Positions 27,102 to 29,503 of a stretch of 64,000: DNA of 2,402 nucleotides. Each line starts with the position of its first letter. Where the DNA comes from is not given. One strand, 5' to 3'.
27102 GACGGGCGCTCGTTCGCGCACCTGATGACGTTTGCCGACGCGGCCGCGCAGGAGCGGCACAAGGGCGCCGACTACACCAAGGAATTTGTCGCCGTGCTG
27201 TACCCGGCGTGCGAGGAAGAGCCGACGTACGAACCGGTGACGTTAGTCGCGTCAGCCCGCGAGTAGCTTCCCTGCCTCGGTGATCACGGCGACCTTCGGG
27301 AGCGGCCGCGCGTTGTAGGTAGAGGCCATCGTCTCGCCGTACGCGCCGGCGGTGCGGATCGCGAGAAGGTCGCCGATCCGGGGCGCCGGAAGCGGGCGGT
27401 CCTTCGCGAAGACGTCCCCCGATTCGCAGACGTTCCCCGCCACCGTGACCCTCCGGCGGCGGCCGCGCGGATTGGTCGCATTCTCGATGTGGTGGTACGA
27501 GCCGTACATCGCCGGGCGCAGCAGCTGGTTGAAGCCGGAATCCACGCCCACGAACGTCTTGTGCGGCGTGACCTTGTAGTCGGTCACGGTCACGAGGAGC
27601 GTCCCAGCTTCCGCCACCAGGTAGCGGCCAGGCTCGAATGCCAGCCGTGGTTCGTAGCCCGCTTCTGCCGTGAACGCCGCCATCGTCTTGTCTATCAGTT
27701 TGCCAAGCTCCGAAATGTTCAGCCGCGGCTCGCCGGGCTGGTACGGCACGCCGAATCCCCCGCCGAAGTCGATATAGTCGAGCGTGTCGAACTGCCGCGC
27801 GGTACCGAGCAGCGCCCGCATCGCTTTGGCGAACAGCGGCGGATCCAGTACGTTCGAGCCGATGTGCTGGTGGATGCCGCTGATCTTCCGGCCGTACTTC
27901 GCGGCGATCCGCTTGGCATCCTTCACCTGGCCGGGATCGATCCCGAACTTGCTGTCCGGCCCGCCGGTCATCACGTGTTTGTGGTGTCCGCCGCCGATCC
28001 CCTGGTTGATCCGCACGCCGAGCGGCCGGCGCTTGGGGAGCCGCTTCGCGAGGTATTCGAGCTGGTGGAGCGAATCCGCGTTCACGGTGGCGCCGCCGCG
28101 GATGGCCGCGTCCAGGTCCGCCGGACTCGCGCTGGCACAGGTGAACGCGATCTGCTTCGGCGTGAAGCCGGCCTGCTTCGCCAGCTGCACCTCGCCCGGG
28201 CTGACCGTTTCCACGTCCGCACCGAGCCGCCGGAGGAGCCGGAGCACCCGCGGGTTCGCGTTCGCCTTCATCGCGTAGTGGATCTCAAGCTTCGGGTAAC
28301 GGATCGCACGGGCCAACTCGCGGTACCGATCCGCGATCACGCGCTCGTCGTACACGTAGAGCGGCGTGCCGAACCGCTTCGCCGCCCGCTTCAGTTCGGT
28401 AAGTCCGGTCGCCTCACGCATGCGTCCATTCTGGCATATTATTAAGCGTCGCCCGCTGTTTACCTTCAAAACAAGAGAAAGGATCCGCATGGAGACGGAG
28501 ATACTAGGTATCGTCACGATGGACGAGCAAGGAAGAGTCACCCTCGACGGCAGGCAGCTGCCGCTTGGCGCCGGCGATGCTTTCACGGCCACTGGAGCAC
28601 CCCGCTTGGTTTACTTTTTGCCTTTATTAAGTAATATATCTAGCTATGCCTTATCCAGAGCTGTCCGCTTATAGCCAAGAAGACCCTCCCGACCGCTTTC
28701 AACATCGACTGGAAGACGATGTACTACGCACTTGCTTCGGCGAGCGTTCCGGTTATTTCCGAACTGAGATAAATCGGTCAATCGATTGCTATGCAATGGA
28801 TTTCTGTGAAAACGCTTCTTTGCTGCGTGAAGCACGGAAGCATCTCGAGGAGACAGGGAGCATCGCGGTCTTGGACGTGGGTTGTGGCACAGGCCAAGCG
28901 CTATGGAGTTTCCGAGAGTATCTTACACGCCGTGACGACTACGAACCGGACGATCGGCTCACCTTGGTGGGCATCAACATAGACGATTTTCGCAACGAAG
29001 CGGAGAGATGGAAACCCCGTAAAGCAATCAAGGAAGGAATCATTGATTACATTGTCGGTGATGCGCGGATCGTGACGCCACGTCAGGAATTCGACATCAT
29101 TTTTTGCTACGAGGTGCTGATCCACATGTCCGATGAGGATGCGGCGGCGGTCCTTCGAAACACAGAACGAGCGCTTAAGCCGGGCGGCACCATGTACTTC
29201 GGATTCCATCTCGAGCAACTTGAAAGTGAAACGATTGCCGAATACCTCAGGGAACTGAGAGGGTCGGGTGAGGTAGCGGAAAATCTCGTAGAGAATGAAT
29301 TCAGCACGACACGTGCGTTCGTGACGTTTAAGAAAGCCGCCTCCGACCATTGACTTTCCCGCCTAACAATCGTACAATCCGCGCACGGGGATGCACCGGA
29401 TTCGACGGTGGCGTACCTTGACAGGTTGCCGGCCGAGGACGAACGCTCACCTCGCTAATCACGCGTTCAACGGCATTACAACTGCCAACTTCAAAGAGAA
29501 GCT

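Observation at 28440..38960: About 10-kb lower-GC accessory region anchored at the tmRNA gene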

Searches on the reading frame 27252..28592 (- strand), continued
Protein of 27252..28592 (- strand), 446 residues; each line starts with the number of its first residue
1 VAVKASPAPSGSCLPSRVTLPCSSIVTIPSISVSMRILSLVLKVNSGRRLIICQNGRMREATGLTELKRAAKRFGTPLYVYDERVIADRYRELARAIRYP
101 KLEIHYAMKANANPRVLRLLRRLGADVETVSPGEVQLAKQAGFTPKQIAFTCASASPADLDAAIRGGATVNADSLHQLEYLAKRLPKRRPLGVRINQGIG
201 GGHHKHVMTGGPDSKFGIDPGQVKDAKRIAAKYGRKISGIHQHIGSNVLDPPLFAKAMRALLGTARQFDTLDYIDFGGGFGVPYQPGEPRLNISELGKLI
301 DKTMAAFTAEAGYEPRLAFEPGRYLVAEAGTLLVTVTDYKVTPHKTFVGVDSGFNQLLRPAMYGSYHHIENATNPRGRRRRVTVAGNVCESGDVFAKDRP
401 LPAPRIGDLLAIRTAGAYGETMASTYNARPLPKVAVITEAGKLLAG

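Call 79: search_protein_families(library=padloc, proteins=[L081:756-1181:+, L081:40-753:+, L001:8558-9316:-, L001:7553-8551:-, L001:7113-7508:-, L001:6769-7170:-, L161:8906-9409:+, L161:8469-8906:+, L161:7048-7794:+, L161:6268-6981:+], max_evalue=0.01)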
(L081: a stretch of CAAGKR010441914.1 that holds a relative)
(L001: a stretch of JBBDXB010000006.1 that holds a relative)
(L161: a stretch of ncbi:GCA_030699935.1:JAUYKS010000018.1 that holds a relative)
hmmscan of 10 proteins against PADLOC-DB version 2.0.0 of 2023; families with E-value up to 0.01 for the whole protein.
L081:756-1181:+ (141 aa): 1 family
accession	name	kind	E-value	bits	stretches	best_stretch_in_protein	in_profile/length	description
PDLC03397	Vsr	-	8.1e-22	76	1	1-119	1-120/156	Type II nicking endonuclease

L081:40-753:+ (237 aa): 13 families
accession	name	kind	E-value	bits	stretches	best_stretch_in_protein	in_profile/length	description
PDLC03478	REase_II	-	2e-06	25.7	1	73-128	101-160/219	Type II restriction enzyme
PDLC00642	ZorE2|ZorE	-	8.9e-05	20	1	63-137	199-268/283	HNH endonuclease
PDLC03656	mREase_IV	-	0.00014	19.6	1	82-140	207-264/277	Type IV methyl-directed restriction enzyme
PDLC00325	PtuB1|PtuB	-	0.00027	18.6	1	64-128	34-103/213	Unknown function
PDLC00335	PtuB1|PtuB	-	0.00028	18.5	1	67-130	34-102/214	Unknown function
PDLC04248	PDC-M01B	-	0.00035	18.5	1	77-131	32-83/216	-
PDLC00336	PtuB1|PtuB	-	0.0005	17.8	1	80-129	64-114/250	Unknown function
PDLC03431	REase_II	-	0.00053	17.6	1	88-127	168-207/246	Type II restriction enzyme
PDLC04263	PDC-M01B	-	0.0024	15.6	1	79-136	99-153/291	-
PDLC00313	PtuB1|PtuB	-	0.0025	15.3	1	72-147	44-118/240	Unknown function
PDLC00645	ZorE2|ZorE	-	0.0028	14.7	1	64-131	196-258/375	HNH endonuclease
PDLC04264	PDC-M01B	-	0.0071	14.1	0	78-131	99-149/282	-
PDLC00254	LmuB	-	0.0085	12.8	1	67-205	278-415/563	AAA ATPase domain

L001:8558-9316:- (252 aa): 16 families
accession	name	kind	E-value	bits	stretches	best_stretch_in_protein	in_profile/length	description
PDLC04772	PDC-M68A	-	5.5e-25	86.8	1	7-116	1-112/253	-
PDLC01997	SAVED1--SAVED_HNH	-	2e-21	74.9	1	9-116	4-111/368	-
PDLC00739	Effector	-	1.2e-19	68.8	1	9-116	6-115/378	Endonuclease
PDLC00746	Effector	-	3.3e-19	67.2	1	9-114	15-121/389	Endonuclease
PDLC00749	Effector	-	6.2e-18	63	1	9-114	14-122/395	Endonuclease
PDLC00747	Effector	-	6.1e-12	43.4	1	9-117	10-124/373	Endonuclease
PDLC00743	Effector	-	4.3e-11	40.6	1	12-114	4-109/384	Endonuclease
PDLC00406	SduA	-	2.4e-10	39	1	11-116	18-120/326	DUF4263 domain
PDLC00751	Effector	-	7.3e-09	33.1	1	9-119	129-241/530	Endonuclease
PDLC04773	PDC-M68A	-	3.2e-08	31.9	1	69-115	3-49/200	-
PDLC01998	SAVED1--SAVED_HNH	-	5e-08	30.1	1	9-118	112-223/506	-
PDLC00740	Effector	-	2.2e-07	28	1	13-112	18-120/391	Endonuclease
PDLC00742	Effector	-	5.5e-06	23.4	1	10-117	120-229/527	Endonuclease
PDLC01999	SAVED1--SAVED_HNH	-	2.6e-05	21.4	1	12-105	17-110/387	-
PDLC00738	Effector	-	0.0088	12.8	1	10-119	146-257/529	Endonuclease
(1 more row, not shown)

L001:7553-8551:- (332 aa): 0 families

L001:7113-7508:- (131 aa): 0 families

L001:6769-7170:- (133 aa): 0 families

L161:8906-9409:+ (167 aa): 0 families

L161:8469-8906:+ (145 aa): 0 families

L161:7048-7794:+ (248 aa): 0 families

L161:6268-6981:+ (237 aa): 0 families

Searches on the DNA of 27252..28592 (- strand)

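Call 13: search_rna_families(sources=[L001, L002], threshold=gathering)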
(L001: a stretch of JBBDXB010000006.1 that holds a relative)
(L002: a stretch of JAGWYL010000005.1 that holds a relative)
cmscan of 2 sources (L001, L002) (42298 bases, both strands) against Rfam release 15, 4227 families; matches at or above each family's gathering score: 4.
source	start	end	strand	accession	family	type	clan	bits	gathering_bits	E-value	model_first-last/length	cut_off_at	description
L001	9351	9775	-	RF00023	tmRNA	Gene;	CL00001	163.5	47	7.3e-65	1-374/374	no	transfer-messenger RNA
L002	13522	13596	-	RF00005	tRNA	Gene; tRNA;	CL00001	70.6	29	1.4e-13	1-71/71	no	tRNA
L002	4401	4473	-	RF00005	tRNA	Gene; tRNA;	CL00001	66.2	29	2.3e-12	1-71/71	no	tRNA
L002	14375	14448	-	RF00005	tRNA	Gene; tRNA;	CL00001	63.1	29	1.6e-11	1-71/71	no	tRNA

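Call 31: search_rna_families(sources=[L161, L162, L163, L164, L081], threshold=gathering)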
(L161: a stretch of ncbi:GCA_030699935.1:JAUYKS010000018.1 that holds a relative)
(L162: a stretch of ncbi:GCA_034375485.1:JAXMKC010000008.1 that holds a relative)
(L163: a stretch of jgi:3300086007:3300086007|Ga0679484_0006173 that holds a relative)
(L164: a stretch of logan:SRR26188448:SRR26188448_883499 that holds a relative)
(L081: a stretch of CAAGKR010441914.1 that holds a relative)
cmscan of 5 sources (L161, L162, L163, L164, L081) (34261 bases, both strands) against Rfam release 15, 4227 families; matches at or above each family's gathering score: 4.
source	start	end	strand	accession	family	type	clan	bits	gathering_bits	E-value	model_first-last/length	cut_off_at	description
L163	275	700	-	RF00023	tmRNA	Gene;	CL00001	160.4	47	1.2e-63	1-374/374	no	transfer-messenger RNA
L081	1218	1632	-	RF00023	tmRNA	Gene;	CL00001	144.4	47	6.6e-57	1-374/374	no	transfer-messenger RNA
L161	9507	9930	-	RF00023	tmRNA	Gene;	CL00001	143.9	47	1.1e-56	1-374/374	no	transfer-messenger RNA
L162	54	477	-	RF00023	tmRNA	Gene;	CL00001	143.9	47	1.1e-56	1-374/374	no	transfer-messenger RNA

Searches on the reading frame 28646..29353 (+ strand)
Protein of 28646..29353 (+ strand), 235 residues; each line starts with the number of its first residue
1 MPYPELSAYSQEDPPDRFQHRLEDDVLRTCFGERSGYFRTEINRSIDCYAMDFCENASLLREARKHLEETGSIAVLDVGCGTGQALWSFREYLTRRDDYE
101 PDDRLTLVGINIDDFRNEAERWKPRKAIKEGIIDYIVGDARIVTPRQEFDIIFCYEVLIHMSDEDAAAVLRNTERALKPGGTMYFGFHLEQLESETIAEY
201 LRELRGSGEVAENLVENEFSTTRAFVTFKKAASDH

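Call 8: search_protein_families(library=pfam, proteins=[window:28646-29353:+], max_evalue=0.01)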
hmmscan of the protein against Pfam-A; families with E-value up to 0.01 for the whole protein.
window:28646-29353:+ (235 aa): 12 families
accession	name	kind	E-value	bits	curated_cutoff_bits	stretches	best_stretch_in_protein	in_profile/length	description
PF08241.18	Methyltransf_11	-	4.7e-13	50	21.2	1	76-185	1-95/95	Methyltransferase domain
PF08242.18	Methyltransf_12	-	8.5e-13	49.3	30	1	76-182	1-97/98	Methyltransferase domain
PF13649.12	Methyltransf_25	-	1.1e-12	48.8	27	1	75-181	1-97/97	Methyltransferase domain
PF13489.12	Methyltransf_23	-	3.7e-10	40.2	27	1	71-193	22-124/164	Methyltransferase domain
PF01739.24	CheR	-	3.8e-10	40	27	1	145-197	133-184/195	CheR methyltransferase, SAM binding domain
PF13847.12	Methyltransf_31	-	7.5e-09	35.9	27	1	72-186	4-110/145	Methyltransferase domain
PF01209.24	Ubie_methyltran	-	7.2e-05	22.7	20.1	1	71-184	48-150/233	ubiE/COQ5 methyltransferase family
PF03141.22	Methyltransf_29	-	7.9e-05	21.9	23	1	74-233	120-263/506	Putative S-adenosyl-L-methionine-dependent methyltransferase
PF03291.22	mRNA_G-N7_MeTrfase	-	0.0015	18.1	26.6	0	59-89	48-79/315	mRNA (guanine-N(7))-methyltransferase domain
PF05401.17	NodS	-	0.0033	17.7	24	1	72-187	44-146/201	Nodulation protein S (NodS)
PF06080.18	DUF938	-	0.0036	17.5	27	1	64-184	19-136/202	Protein of unknown function (DUF938)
PF05891.18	Methyltransf_PK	-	0.007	16.4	27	0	135-184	109-158/218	AdoMet dependent proline di-methyltransferase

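Call 37: search_protein_families(library=ncbifam, proteins=[window:28646-29353:+], max_evalue=0.01)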
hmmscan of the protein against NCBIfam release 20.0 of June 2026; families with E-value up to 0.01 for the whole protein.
window:28646-29353:+ (235 aa): 14 families
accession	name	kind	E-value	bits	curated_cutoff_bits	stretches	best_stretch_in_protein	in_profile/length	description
TIGR01983.1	UbiG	equivalog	1.1e-08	34.6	102.95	1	62-185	40-151/228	bifunctional 2-polyprenyl-6-hydroxyphenol methylase/3-demethylubiquinol 3-O-methyltransferase UbiG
NF004851.0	PRK06202.1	equivalog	1.4e-07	31.2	243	1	57-174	46-155/237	hypothetical protein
NF043040.1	corrin_prot_MT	hypoth_equivalog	3.5e-07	29.9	180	1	144-183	106-145/216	corrinoid protein-associated methyltransferase CpaM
NF045667.1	MTase_DVU1556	equivalog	5.2e-07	29.3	155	1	59-184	10-118/213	DVU_1556 family methyltransferase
TIGR02072.1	BioC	equivalog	2.7e-06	27.4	184.95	1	65-224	29-162/244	malonyl-ACP O-methyltransferase BioC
TIGR02021.1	BchM-ChlM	equivalog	6.1e-06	25.8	158.9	1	72-173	55-143/218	magnesium protoporphyrin IX methyltransferase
NF041650.1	nod_mtase_NodS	equivalog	0.00019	21.2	300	1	74-187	41-141/190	nodulation methyltransferase NodS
NF007902.0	PRK10611.1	equivalog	0.00019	20.8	435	1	147-191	222-265/287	protein-glutamate O-methyltransferase CheR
NF045649.1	2X_seleno_MduS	exception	0.00046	19.3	380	1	53-185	22-147/338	methyltransferase domain-containing selenoprotein MduS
NF011650.0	PRK15068.1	equivalog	0.00081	18.4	209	1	65-183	116-223/324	tRNA 5-methoxyuridine(34)/uridine 5-oxyacetic acid(34) synthase CmoB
NF041675.1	sarc_dimgly_tmase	equivalog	0.00086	19.3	550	1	73-186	68-170/278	sarcosine/dimethylglycine N-methyltransferase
TIGR00452.1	TIGR00452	equivalog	0.0039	16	275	0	65-183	111-217/316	tRNA 5-methoxyuridine(34)/uridine 5-oxyacetic acid(34) synthase CmoB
NF001244.0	PRK00216.1-5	equivalog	0.0046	16.3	216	1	62-183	39-151/236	bifunctional demethylmenaquinone methyltransferase/2-methoxy-6-polyprenyl-1,4-benzoquinol methylase UbiE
NF001240.0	PRK00216.1-1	equivalog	0.0094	15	378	0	74-183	66-166/251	bifunctional demethylmenaquinone methyltransferase/2-methoxy-6-polyprenyl-1,4-benzoquinol methylase UbiE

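Call 85: list_cluster_members(proteins=[window:28646-29353:+, window:33125-33580:-, window:33671-34198:-, window:34294-35154:-, window:35164-35934:-, window:35982-36647:-, window:36726-37235:-, window:37314-38102:-, window:39092-39976:+, window:39995-40591:+])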
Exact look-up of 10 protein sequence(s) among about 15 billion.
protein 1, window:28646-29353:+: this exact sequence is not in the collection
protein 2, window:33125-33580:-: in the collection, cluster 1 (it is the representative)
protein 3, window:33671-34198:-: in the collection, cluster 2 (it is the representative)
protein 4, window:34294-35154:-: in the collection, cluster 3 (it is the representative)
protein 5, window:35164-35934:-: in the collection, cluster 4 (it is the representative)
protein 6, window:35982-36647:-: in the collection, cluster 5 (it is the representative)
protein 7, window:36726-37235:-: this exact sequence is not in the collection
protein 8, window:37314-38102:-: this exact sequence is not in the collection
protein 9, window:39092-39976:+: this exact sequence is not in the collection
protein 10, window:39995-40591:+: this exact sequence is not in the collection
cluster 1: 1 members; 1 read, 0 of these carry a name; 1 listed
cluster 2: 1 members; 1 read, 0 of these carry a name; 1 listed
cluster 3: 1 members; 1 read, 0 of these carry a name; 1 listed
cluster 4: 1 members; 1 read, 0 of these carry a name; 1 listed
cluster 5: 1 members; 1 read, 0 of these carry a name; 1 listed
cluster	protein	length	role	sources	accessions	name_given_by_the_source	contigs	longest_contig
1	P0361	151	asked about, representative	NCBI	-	-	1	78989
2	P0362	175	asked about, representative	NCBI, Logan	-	-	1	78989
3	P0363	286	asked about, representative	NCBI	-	-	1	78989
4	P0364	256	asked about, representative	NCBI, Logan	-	-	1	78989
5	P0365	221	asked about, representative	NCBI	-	-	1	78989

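Call 89: search_protein_families(library=phrogs, proteins=[window:28646-29353:+], max_evalue=0.001)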
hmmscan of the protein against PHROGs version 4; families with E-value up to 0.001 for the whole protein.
window:28646-29353:+ (235 aa): 3 families
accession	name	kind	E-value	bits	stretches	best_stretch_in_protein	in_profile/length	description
phrog_4752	-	other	2e-12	47.9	1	41-189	26-162/241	tRNA methyltransferase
phrog_22502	-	other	6.7e-05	23.7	1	74-186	74-174/276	methyltransferase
phrog_3382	-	other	0.00024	21.4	0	63-176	39-138/207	methyltransferase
